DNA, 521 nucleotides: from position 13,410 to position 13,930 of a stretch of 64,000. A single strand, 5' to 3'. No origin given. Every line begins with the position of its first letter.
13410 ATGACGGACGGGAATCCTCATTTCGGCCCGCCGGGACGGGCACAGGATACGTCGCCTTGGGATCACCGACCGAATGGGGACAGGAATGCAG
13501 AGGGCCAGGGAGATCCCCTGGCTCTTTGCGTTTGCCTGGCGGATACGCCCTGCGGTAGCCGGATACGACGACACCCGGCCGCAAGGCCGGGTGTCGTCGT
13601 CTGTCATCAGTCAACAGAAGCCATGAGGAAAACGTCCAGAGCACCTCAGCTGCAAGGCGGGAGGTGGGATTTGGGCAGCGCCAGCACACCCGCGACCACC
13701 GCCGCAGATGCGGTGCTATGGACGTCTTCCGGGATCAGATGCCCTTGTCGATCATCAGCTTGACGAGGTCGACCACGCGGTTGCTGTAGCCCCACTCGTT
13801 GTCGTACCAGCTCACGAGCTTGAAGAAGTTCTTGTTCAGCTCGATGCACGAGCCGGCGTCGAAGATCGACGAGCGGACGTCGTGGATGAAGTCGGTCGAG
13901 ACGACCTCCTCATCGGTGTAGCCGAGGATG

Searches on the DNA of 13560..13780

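Call 82: search_rna_families(source=window, start=13560, end=13780, threshold=evalue, max_evalue=1)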
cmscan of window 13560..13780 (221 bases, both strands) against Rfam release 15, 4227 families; matches with E-value up to 1: 12.
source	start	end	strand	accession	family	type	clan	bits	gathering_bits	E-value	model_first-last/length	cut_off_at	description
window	13570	13658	+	RF01998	group-II-D1D4-1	Intron;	CL00102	23.4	35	0.017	1-84/84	no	Group II catalytic intron D1-D4-1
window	13572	13593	+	RF01322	CRISPR-DR9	Gene; CRISPR;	-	22.7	45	0.0055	5-26/37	no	CRISPR RNA direct repeat element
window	13631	13726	-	RF00732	mir-305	Gene; miRNA;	-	22.4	66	0.0083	1-73/73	no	mir-305 microRNA precursor family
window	13567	13615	-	RF01397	isrO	Gene; sRNA;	-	21.7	42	0.0085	1-201/201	no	isrO Hfq binding RNA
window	13560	13617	+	RF02225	sX6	Gene; sRNA;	-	21.5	40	0.00065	281-342/342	5'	Proteobacterial sRNA sX6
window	13571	13596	+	RF01519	CC0196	Gene; sRNA;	-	20.8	35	0.0097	33-58/58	no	Caulobacter sRNA CC0196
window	13572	13593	-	RF01322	CRISPR-DR9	Gene; CRISPR;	-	18.7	45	0.084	5-26/37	no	CRISPR RNA direct repeat element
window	13569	13599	-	RF01772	rnk_pseudo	Cis-reg; leader;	-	18.1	55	0.65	70-100/108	no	Pseudomonas rnk leader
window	13757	13780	+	RF01781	ASdes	Gene; sRNA;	-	17.2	40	0.16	1-24/68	3'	ASdes TB sRNA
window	13565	13599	+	RF02744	Rev39_5p_UTR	Cis-reg;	-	16.5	88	0.005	193-228/300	no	Soft rot Enterobacteriaceae Rev 39 5'UTR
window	13560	13603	-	RF03930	mir-1909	Gene; miRNA;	-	16.5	80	0.68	1-72/72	no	mir-1909 microRNA precursor family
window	13690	13728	-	RF02916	atpB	Cis-reg;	-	14.6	37.4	0.31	55-94/128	no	atpB RNA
